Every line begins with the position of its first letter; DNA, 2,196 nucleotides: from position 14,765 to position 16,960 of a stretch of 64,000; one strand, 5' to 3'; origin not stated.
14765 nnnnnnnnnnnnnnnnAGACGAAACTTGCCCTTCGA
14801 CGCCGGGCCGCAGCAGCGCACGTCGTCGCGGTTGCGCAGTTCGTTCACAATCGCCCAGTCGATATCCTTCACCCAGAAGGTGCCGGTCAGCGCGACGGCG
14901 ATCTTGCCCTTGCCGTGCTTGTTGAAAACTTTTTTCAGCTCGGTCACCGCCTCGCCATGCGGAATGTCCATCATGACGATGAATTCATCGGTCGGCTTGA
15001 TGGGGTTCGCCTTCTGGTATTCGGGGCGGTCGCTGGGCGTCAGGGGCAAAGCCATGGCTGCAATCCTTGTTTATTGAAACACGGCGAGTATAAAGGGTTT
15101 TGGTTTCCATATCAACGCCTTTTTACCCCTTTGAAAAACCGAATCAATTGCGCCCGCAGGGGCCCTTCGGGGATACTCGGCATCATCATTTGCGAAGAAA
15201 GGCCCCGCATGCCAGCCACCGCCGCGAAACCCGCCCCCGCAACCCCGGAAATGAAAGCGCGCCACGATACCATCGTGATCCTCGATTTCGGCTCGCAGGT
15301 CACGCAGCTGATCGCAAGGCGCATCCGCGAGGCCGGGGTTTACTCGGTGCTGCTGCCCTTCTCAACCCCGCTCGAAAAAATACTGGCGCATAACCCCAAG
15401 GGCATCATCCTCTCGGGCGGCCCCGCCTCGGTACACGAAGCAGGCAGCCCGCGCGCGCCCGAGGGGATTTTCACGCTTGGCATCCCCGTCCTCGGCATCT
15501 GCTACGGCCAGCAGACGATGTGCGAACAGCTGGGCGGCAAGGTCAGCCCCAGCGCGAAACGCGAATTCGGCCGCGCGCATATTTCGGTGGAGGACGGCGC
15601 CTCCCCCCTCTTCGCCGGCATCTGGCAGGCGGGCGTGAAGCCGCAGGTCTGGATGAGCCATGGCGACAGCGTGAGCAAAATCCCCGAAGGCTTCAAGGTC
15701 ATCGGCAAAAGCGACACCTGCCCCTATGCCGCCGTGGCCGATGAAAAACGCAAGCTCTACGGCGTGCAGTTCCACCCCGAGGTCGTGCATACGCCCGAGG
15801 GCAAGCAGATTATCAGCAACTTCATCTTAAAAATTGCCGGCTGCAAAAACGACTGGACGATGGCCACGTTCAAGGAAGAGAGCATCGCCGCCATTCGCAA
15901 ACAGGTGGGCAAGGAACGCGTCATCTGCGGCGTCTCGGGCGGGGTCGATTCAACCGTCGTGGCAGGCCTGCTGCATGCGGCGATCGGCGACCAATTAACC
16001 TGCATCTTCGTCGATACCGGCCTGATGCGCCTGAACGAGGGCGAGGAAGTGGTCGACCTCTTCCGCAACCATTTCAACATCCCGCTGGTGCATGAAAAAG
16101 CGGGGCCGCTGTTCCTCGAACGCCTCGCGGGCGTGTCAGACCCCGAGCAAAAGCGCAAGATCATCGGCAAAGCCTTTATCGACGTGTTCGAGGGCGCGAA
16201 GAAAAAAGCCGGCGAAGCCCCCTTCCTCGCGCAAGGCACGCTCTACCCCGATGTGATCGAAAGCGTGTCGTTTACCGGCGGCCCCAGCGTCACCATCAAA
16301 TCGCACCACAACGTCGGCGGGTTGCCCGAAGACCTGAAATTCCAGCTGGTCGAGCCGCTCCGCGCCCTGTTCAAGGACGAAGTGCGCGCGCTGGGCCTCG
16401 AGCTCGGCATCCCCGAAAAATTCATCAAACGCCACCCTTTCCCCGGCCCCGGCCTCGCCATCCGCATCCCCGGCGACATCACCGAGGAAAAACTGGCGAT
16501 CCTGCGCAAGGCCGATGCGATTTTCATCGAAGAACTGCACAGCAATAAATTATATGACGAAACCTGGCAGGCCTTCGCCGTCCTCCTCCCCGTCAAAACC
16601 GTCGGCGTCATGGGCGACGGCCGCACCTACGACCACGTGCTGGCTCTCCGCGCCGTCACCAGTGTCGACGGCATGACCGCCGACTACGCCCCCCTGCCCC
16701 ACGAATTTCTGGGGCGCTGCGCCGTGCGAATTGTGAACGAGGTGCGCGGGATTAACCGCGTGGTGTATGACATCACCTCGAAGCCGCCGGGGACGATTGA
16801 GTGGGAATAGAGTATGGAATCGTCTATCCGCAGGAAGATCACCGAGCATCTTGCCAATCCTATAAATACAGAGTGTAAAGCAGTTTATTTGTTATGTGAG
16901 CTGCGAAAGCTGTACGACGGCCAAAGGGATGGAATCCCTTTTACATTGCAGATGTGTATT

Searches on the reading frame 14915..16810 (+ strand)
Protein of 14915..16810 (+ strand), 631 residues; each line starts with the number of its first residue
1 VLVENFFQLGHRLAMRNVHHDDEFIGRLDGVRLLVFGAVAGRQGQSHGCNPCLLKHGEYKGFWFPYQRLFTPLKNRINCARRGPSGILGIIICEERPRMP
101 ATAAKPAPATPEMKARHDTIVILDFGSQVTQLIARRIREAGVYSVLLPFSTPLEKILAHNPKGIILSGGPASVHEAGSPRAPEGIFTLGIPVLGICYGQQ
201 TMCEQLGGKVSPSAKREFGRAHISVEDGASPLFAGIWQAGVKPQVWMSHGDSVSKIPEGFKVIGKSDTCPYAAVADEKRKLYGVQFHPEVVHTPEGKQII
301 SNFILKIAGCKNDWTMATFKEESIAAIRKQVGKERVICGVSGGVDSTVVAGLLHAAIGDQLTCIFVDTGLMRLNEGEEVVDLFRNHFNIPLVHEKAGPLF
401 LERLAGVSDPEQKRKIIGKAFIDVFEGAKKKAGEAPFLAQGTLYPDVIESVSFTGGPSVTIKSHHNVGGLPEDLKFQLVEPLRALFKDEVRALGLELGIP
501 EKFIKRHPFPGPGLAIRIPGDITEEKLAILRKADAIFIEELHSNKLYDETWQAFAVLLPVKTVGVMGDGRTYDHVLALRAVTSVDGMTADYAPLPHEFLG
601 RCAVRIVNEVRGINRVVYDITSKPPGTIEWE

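Call 59: search_protein_families(library=pfam, proteins=[window:14915-16810:+], max_evalue=0.00001)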
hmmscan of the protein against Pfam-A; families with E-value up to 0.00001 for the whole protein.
window:14915-16810:+ (631 aa): 4 families
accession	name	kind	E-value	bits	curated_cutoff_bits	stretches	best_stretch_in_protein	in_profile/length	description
PF00117.34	GATase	-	1.6e-46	158.8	22.8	1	121-306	1-189/190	Glutamine amidotransferase class-I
PF00958.27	GMP_synt_C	-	3.2e-42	142.9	27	1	539-630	1-92/92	GMP synthase C terminal domain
PF07722.19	Peptidase_C26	-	8.1e-10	39.3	20.5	1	187-289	103-219/219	Peptidase C26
PF02540.23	NAD_synthase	-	3.4e-09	36.6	21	0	329-360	14-45/242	NAD synthase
